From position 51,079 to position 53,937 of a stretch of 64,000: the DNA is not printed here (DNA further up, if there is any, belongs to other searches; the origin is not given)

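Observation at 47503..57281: Candidate new redox supercomplex: Ald-like, HydC, HydB, catalytically empty HydA-like, atypical NfnA, NfnB, CoA-transferase in one operon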

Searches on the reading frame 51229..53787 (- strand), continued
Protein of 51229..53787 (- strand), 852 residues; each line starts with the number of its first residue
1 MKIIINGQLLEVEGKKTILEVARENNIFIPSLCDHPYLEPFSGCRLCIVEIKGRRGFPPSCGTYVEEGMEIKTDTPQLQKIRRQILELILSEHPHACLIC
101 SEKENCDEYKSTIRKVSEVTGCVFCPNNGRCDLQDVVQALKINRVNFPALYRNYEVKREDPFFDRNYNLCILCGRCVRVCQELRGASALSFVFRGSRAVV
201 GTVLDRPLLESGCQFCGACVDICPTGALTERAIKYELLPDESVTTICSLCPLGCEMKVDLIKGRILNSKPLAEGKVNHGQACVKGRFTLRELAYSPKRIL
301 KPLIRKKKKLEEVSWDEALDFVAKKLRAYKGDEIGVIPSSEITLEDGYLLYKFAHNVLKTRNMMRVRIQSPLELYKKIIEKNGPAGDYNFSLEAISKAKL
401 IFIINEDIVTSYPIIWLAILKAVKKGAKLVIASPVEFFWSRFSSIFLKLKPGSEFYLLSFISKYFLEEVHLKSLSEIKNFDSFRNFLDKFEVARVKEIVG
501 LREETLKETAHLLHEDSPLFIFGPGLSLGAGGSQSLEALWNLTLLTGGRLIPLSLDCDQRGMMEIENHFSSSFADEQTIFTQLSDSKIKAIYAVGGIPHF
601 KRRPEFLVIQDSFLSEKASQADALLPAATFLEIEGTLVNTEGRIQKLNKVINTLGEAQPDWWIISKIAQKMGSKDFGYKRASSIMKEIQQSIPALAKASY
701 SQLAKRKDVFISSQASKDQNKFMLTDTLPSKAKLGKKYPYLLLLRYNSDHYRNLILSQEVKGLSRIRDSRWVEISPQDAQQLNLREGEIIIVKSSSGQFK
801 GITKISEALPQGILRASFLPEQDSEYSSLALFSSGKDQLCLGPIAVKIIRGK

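Call 38: find_related_loci(query=A1, collection=genome_contigs, flank=10000)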
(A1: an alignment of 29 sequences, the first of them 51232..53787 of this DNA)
Query A1 (852 aa) in genome_contigs; peptide patterns used: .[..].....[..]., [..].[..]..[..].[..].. (x = any residue, [..] = any of these).
600 stretches matched a pattern (row limit reached: there are more); 590 encode a relative of the query (tblastn E <= 1e-3); the best 80 are kept; 80 distinct loci.
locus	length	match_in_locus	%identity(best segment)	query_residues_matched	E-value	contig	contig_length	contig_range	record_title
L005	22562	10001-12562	56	1-852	0e+0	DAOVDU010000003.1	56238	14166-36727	MAG TPA_asm: Candidatus Aminicenantes bacterium isolate CSMAG_1065 CSMAG_1065_k141_3492536_length_56238_cov_45.9824, who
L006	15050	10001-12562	57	1-852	0e+0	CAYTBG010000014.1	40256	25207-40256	MAG TPA_asm: uncultured Eubacteriales bacterium isolate SRP068000_co2_7 genome assembly, contig: NODE_372_length_40256_c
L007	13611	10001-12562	57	1-852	0e+0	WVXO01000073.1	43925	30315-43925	MAG: Candidatus Aminicenantes bacterium isolate CS1-C017 C_merged_R1_(paired)_contig_4545, whole genome shotgun sequence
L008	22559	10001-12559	55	1-851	0e+0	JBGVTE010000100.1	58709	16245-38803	MAG: Candidatus Aminicenantaceae bacterium isolate S_218_B4 k127_650105, whole genome shotgun sequence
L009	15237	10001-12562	55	1-852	0e+0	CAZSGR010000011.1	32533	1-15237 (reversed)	MAG TPA_asm: uncultured Eubacteriales bacterium isolate SRP068000_co2_13 genome assembly, contig: NODE_664_length_32533_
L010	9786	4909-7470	55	1-852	0e+0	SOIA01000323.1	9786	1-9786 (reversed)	MAG: Candidatus Aminicenantes bacterium isolate E29_bin11 NODE_2397_length_9786_cov_15.575686, whole genome shotgun sequ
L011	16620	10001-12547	53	1-847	0e+0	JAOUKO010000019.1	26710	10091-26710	MAG: Candidatus Aminicenantes bacterium isolate 8_1_Jan_SF_Bin49 8_1_Jan_SF_Bin49_scaffold_699_c1, whole genome shotgun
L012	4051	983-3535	53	1-850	0e+0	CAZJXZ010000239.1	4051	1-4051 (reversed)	MAG TPA_asm: uncultured Eubacteriales bacterium isolate binchicken_co383_20 genome assembly, contig: NODE_12385_length_4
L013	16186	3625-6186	51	1-852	0e+0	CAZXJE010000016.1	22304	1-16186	MAG TPA_asm: uncultured Eubacteriales bacterium isolate SRP068000_co2_124 genome assembly, contig: NODE_1579_length_2230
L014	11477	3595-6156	51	1-852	0e+0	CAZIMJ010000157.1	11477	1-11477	MAG TPA_asm: uncultured Eubacteriales bacterium isolate SRP185410_co1_364 genome assembly, contig: k141_2318070, whole g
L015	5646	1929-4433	51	12-847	0e+0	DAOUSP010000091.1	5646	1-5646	MAG TPA_asm: Candidatus Aminicenantes bacterium isolate CSMAG_549 CSMAG_549_k127_299980_length_5646_cov_18.0000, whole g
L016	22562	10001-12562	51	1-852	0e+0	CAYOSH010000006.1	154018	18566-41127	MAG TPA_asm: uncultured Eubacteriales bacterium isolate SRP185410_co2_348 genome assembly, contig: NODE_43_length_154018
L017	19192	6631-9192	51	1-852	0e+0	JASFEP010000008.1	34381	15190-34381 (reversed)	MAG: Candidatus Aminicenantes bacterium isolate D0606M12metaG_Bin_51 D0606M12metaG_FD_scaffold_181_c1, whole genome shot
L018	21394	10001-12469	53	1-824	0e+0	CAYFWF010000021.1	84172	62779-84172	MAG TPA_asm: uncultured Eubacteriales bacterium isolate ERP108616_co1_236 genome assembly, contig: k119_2105520, whole g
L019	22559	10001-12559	55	1-852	0e+0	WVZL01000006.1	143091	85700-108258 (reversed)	MAG: Candidatus Aminicenantes bacterium isolate CS4-C018 C_merged_R1_(paired)_contig_7416, whole genome shotgun sequence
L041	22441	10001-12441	48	1-814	0e+0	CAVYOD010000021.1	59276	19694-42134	MAG: Candidatus Aminicenantes bacterium isolate MFD04408.bin.2.57 genome assembly, contig: contig_40249, whole genome sh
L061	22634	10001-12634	38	1-818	0e+0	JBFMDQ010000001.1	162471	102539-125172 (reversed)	MAG: Nitrospirota bacterium isolate MAG223 MAG223_1, whole genome shotgun sequence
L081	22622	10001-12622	36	1-814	0e+0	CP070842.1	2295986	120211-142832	MAG: Dehalococcoidales bacterium isolate bin10 chromosome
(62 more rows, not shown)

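Call 66: search_protein_families(library=pfam, proteins=[P0183, P0236, P0248, P0255, P0212, P0265], max_evalue=0.00001)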
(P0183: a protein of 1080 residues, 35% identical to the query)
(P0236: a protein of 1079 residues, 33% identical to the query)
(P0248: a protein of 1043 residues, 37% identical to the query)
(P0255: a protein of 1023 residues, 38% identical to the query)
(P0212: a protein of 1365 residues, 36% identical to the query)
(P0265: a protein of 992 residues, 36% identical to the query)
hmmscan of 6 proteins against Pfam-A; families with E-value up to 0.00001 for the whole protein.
P0183 (1080 aa): 10 families
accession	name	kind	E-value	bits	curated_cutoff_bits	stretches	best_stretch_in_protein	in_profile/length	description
PF00384.28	Molybdopterin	-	4.4e-33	115.2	24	1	306-684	1-352/353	Molybdopterin oxidoreductase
PF13510.11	Fer2_4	-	9.1e-18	64.5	22.8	1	11-82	6-80/82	2Fe-2S iron-sulfur cluster binding domain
PF10588.14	NADH-G_4Fe-4S_3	-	4.4e-13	49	27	1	90-115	1-26/40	NADH-ubiquinone oxidoreductase-G iron-sulfur binding region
PF10418.14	DHODB_Fe-S_bind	-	4.6e-12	45.9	23.9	1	1003-1042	2-40/41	Iron-sulfur cluster binding domain of dihydroorotate dehydrogenase B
PF22117.2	Fer4_Nqo3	-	5.5e-11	42.9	27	1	169-236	2-66/67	NADH-quinone oxidoreductase subunit 3, ferredoxin-like domain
PF04879.21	Molybdop_Fe4S4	-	5.5e-09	36.3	22.7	1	250-302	3-55/55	Molybdopterin oxidoreductase Fe4S4 domain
PF12838.12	Fer4_7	-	1.5e-07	32.2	27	1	178-235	2-52/52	4Fe-4S dicluster domain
PF00111.32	Fer2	-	6.2e-07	29.7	21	1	14-72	4-75/77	2Fe-2S iron-sulfur cluster binding domain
PF13187.11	Fer4_9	-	3.9e-06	27.2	27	1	178-235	2-51/52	4Fe-4S dicluster domain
PF13237.11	Fer4_10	-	5.6e-06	26.6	25.5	1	173-232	4-53/53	4Fe-4S dicluster domain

P0236 (1079 aa): 9 families
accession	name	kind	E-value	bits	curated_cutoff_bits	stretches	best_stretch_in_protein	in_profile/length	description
PF00384.28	Molybdopterin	-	1.3e-27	97.2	24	1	303-677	1-350/353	Molybdopterin oxidoreductase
PF13510.11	Fer2_4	-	6.4e-17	61.8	22.8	1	7-80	5-81/82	2Fe-2S iron-sulfur cluster binding domain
PF10418.14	DHODB_Fe-S_bind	-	8.4e-12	45.1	23.9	1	1001-1041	1-40/41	Iron-sulfur cluster binding domain of dihydroorotate dehydrogenase B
PF22117.2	Fer4_Nqo3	-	2e-11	44.3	27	1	167-234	3-67/67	NADH-quinone oxidoreductase subunit 3, ferredoxin-like domain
PF10588.14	NADH-G_4Fe-4S_3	-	1.1e-08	34.8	27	1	87-112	1-26/40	NADH-ubiquinone oxidoreductase-G iron-sulfur binding region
PF12838.12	Fer4_7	-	3.4e-08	34.3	27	1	175-232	2-52/52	4Fe-4S dicluster domain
PF00037.32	Fer4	-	7.5e-07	29.2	21.1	1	215-234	5-24/24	4Fe-4S binding domain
PF00111.32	Fer2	-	1.3e-06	28.7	21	1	13-69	8-75/77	2Fe-2S iron-sulfur cluster binding domain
PF04879.21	Molybdop_Fe4S4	-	3.2e-06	27.5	22.7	1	249-294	5-50/55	Molybdopterin oxidoreductase Fe4S4 domain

P0248 (1043 aa): 14 families
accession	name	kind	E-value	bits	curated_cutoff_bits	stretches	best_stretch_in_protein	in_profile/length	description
PF00384.28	Molybdopterin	-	7.1e-34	117.8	24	1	303-613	1-353/353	Molybdopterin oxidoreductase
PF00037.32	Fer4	-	1.1e-18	66.6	21.1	0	927-947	2-22/24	4Fe-4S binding domain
PF12838.12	Fer4_7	-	2.7e-15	57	27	2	891-947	1-52/52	4Fe-4S dicluster domain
PF13510.11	Fer2_4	-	1.2e-11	44.9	22.8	1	7-79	6-80/82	2Fe-2S iron-sulfur cluster binding domain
PF14697.11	Fer4_21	-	1.3e-11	44.9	35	1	886-946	2-55/59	4Fe-4S dicluster domain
PF13187.11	Fer4_9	-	1.5e-11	44.6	27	2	177-233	2-50/52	4Fe-4S dicluster domain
PF12837.12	Fer4_6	-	5.7e-10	39.1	25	0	169-189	1-21/24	4Fe-4S binding domain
PF22117.2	Fer4_Nqo3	-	2.6e-09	37.6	27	1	168-234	2-65/67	NADH-quinone oxidoreductase subunit 3, ferredoxin-like domain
PF10588.14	NADH-G_4Fe-4S_3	-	1.7e-08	34.3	27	0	87-111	1-25/40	NADH-ubiquinone oxidoreductase-G iron-sulfur binding region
PF13237.11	Fer4_10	-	2.1e-08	34.4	25.5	1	172-231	4-53/53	4Fe-4S dicluster domain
PF04879.21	Molybdop_Fe4S4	-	1.6e-07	31.6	22.7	1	248-293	2-49/55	Molybdopterin oxidoreductase Fe4S4 domain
PF25160.1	LdpA_Fe-S-bd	-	3.2e-07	30.5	27.6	0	928-948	23-43/49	LdpA Fe-S cluster-binding domain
PF13183.11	Fer4_8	-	4.6e-07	30.7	27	0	891-946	4-67/68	4Fe-4S dicluster domain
PF12797.12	Fer4_2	-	1.7e-06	28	24.5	0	886-904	4-22/22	4Fe-4S binding domain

P0255 (1023 aa): 11 families
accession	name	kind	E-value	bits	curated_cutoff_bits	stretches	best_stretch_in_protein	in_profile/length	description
PF00384.28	Molybdopterin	-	2.9e-31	109.2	24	1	318-628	1-351/353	Molybdopterin oxidoreductase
PF13510.11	Fer2_4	-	7.9e-14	51.9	22.8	1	18-91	3-78/82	2Fe-2S iron-sulfur cluster binding domain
PF10418.14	DHODB_Fe-S_bind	-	6.8e-12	45.4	23.9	1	942-983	1-40/41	Iron-sulfur cluster binding domain of dihydroorotate dehydrogenase B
PF22117.2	Fer4_Nqo3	-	5.9e-10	39.6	27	1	185-249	6-67/67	NADH-quinone oxidoreductase subunit 3, ferredoxin-like domain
PF12838.12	Fer4_7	-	1.7e-08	35.3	27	1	190-247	2-52/52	4Fe-4S dicluster domain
PF04879.21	Molybdop_Fe4S4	-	1.2e-07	32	22.7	1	262-309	3-50/55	Molybdopterin oxidoreductase Fe4S4 domain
PF00037.32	Fer4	-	3.2e-07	30.3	21.1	1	231-249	6-24/24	4Fe-4S binding domain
PF12837.12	Fer4_6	-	3.5e-07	30.3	25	0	182-200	1-19/24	4Fe-4S binding domain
PF00111.32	Fer2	-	4.7e-07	30.1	21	1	22-83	2-75/77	2Fe-2S iron-sulfur cluster binding domain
PF10588.14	NADH-G_4Fe-4S_3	-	3.1e-06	27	27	0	101-125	1-25/40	NADH-ubiquinone oxidoreductase-G iron-sulfur binding region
PF13237.11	Fer4_10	-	3.8e-06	27.2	25.5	1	184-244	3-53/53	4Fe-4S dicluster domain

P0212 (1365 aa): 12 families
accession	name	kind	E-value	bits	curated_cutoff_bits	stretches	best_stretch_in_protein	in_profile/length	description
PF00384.28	Molybdopterin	-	2.3e-83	280.6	24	1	735-1169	1-352/353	Molybdopterin oxidoreductase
PF01568.27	Molydop_binding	-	6.1e-38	129.7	26.8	1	1253-1358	1-109/110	Molydopterin dinucleotide binding domain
PF07992.20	Pyr_redox_2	-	1.7e-31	110.2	26.1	1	268-557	2-291/291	Pyridine nucleotide-disulphide oxidoreductase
PF04879.21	Molybdop_Fe4S4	-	2.6e-19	69.4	22.7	1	678-727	2-51/55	Molybdopterin oxidoreductase Fe4S4 domain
PF14691.11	Fer4_20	-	8.5e-18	64.7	25.8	1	176-251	31-108/113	Dihydroprymidine dehydrogenase domain II, 4Fe-4S cluster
PF13510.11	Fer2_4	-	3.3e-14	53.1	22.8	1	5-85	2-81/82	2Fe-2S iron-sulfur cluster binding domain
PF00070.33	Pyr_redox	-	6e-13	49.6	22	1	268-343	1-67/82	Pyridine nucleotide-disulphide oxidoreductase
PF13450.12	NAD_binding_8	-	1.1e-10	42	21.9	1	271-306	1-36/68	NAD(P)-binding Rossmann-like domain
PF01266.30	DAO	-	8.5e-09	35.8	27.9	1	269-303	2-37/353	FAD dependent oxidoreductase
PF01946.23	Thi4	-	1.8e-07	31.1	26.2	1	268-308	19-60/235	Thi4 family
PF13738.12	Pyr_redox_3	-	2.9e-07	30.5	30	0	271-296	2-28/305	Pyridine nucleotide-disulphide oxidoreductase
PF12831.13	FAD_oxidored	-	8.7e-06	25.7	27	0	269-305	2-38/416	FAD dependent oxidoreductase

P0265 (992 aa): 14 families
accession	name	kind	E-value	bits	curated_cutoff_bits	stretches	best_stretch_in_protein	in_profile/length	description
PF00384.28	Molybdopterin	-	2.6e-24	86.3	24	1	306-612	1-352/353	Molybdopterin oxidoreductase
PF00037.32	Fer4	-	8e-19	67.1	21.1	2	915-937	1-23/24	4Fe-4S binding domain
PF12838.12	Fer4_7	-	2.3e-18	66.8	27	2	921-977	1-52/52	4Fe-4S dicluster domain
PF13510.11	Fer2_4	-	1.1e-13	51.5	22.8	1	4-81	2-81/82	2Fe-2S iron-sulfur cluster binding domain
PF14697.11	Fer4_21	-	1.4e-12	48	35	2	916-980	2-59/59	4Fe-4S dicluster domain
PF13187.11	Fer4_9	-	2e-12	47.3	27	2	921-978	1-52/52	4Fe-4S dicluster domain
PF22117.2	Fer4_Nqo3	-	5.7e-12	46.1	27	1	169-236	2-66/67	NADH-quinone oxidoreductase subunit 3, ferredoxin-like domain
PF13237.11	Fer4_10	-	5.7e-12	45.8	25.5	1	173-232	4-53/53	4Fe-4S dicluster domain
PF12837.12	Fer4_6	-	1.7e-10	40.8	25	1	915-937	2-24/24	4Fe-4S binding domain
PF13484.11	Fer4_16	-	1.4e-09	39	30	0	921-940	1-20/66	4Fe-4S double cluster binding domain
PF12797.12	Fer4_2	-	1.4e-06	28.3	24.5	1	915-933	3-21/22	4Fe-4S binding domain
PF04879.21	Molybdop_Fe4S4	-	1.8e-06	28.2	22.7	1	250-296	3-49/55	Molybdopterin oxidoreductase Fe4S4 domain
PF25160.1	LdpA_Fe-S-bd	-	2.2e-06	27.8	27.6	0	907-940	14-46/49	LdpA Fe-S cluster-binding domain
PF00111.32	Fer2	-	2.8e-06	27.6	21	1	9-58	2-49/77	2Fe-2S iron-sulfur cluster binding domain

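Call 70: find_homologous_proteins(query=P0236, max_evalue=1e-50)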
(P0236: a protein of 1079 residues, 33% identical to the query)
Query P0236 (1079 aa): 2175 proteins with E <= 1e-50 among 8000 candidates; the best 120 are listed.
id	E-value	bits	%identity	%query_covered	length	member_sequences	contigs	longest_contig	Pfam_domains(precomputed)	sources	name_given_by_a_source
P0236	0.0e+0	2488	100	100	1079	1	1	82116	PF10418.15,PF13510.12,PF10588.15,PF00384.28,PF00111.33,PF00037.33,PF12838.13,PF22117.3,PF04879.22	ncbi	ncbi:MAG: sulfide/dihydroorotate dehydrogenase-like FAD/NAD-binding protein [Promethearchaeia archae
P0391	0.0e+0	1515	60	100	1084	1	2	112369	PF10418.15,PF14697.12,PF13510.12,PF10588.15,PF00384.28,PF00037.33,PF12838.13,PF22117.3,PF13187.12,PF04879.22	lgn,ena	-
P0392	0.0e+0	1118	47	99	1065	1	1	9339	PF10418.15,PF13510.12,PF10588.15,PF00384.28,PF00111.33,PF12838.13,PF22117.3,PF04879.22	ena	-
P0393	0.0e+0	1093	47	99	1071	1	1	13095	PF10418.15,PF13510.12,PF10588.15,PF00384.28,PF00111.33,PF12838.13,PF22117.3,PF04879.22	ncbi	-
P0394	0.0e+0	1089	47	100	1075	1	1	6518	PF10418.15,PF13510.12,PF10588.15,PF00384.28,PF00111.33,PF00037.33,PF12838.13,PF22117.3,PF13237.12,PF04879.22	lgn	-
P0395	0.0e+0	1083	47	99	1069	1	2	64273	PF10418.15,PF14697.12,PF13510.12,PF10588.15,PF00384.28,PF12837.13,PF12838.13,PF22117.3,PF13237.12,PF13183.12,PF04879.22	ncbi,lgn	-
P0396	0.0e+0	1077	47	99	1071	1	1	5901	PF10418.15,PF13510.12,PF10588.15,PF00384.28,PF00111.33,PF00037.33,PF12838.13,PF22117.3,PF13237.12,PF13187.12,PF04879.22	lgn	-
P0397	0.0e+0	1075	46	100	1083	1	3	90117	PF10418.15,PF14697.12,PF13510.12,PF10588.15,PF00384.28,PF00111.33,PF00037.33,PF12838.13,PF22117.3,PF13187.12,PF04879.22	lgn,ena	-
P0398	0.0e+0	1075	45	100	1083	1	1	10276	PF10418.15,PF14697.12,PF13510.12,PF10588.15,PF00384.28,PF00111.33,PF00037.33,PF12838.13,PF22117.3,PF13187.12,PF04879.22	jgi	-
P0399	0.0e+0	1072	45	100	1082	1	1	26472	PF10418.15,PF13510.12,PF10588.15,PF00384.28,PF00111.33,PF00037.33,PF12838.13,PF22117.3,PF04879.22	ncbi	-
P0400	0.0e+0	1067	45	100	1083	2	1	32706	PF10418.15,PF14697.12,PF13510.12,PF10588.15,PF00384.28,PF00111.33,PF00037.33,PF12838.13,PF22117.3,PF13187.12,PF04879.22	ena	-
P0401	0.0e+0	1067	46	99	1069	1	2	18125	PF10418.15,PF13510.12,PF10588.15,PF00384.28,PF00111.33,PF12838.13,PF22117.3,PF04879.22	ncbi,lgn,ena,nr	ncbi:MAG: sulfide/dihydroorotate dehydrogenase-like FAD/NAD-binding protein [Candidatus Helarchaeota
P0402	0.0e+0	1065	45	99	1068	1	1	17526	PF10418.15,PF13510.12,PF10588.15,PF00384.28,PF00111.33,PF12838.13,PF22117.3,PF13237.12,PF04879.22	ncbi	-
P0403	0.0e+0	1063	45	100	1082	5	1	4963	PF10418.15,PF13510.12,PF10588.15,PF00384.28,PF00111.33,PF00037.33,PF12838.13,PF22117.3,PF13237.12,PF13187.12,PF04879.22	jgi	-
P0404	0.0e+0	1062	45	99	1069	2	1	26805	PF10418.15,PF13510.12,PF10588.15,PF00384.28,PF00037.33,PF12838.13,PF22117.3,PF13237.12,PF04879.22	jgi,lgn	-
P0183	0.0e+0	1054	44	100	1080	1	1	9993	PF10418.15,PF13510.12,PF10588.15,PF00384.28,PF00111.33,PF00037.33,PF12838.13,PF22117.3,PF13237.12,PF13187.12,PF04879.22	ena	-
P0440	1.6e-268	912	44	48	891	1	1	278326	PF10418.15,PF14697.12,PF13510.12,PF10588.15,PF00384.28,PF00111.33,PF00037.33,PF12838.13,PF22117.3,PF13237.12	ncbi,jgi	ncbi:MAG: sulfide/dihydroorotate dehydrogenase-like FAD/NAD-binding protein [Promethearchaeota archa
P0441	2.2e-268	912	43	98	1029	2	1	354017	PF10418.15,PF13510.12,PF10588.15,PF00384.28,PF00111.33,PF00037.33,PF12838.13,PF22117.3,PF13237.12,PF13187.12,PF04879.22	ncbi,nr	ncbi:MAG: sulfide/dihydroorotate dehydrogenase-like FAD/NAD-binding protein [Candidatus Lokiarchaeot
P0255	1.8e-266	905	50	41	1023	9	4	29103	PF10418.15,PF13510.12,PF10588.15,PF00384.28,PF00111.33,PF12837.13,PF00037.33,PF12838.13,PF22117.3,PF13237.12,PF04879.22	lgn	-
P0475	2.4e-167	577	39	33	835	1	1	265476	PF10418.15,PF13510.12,PF00384.28,PF00111.33,PF22117.3,PF13187.12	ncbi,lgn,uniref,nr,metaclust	ncbi:sulfide/dihydroorotate dehydrogenase-like FAD/NAD-binding protein [Desulfogranum japonicum]|uni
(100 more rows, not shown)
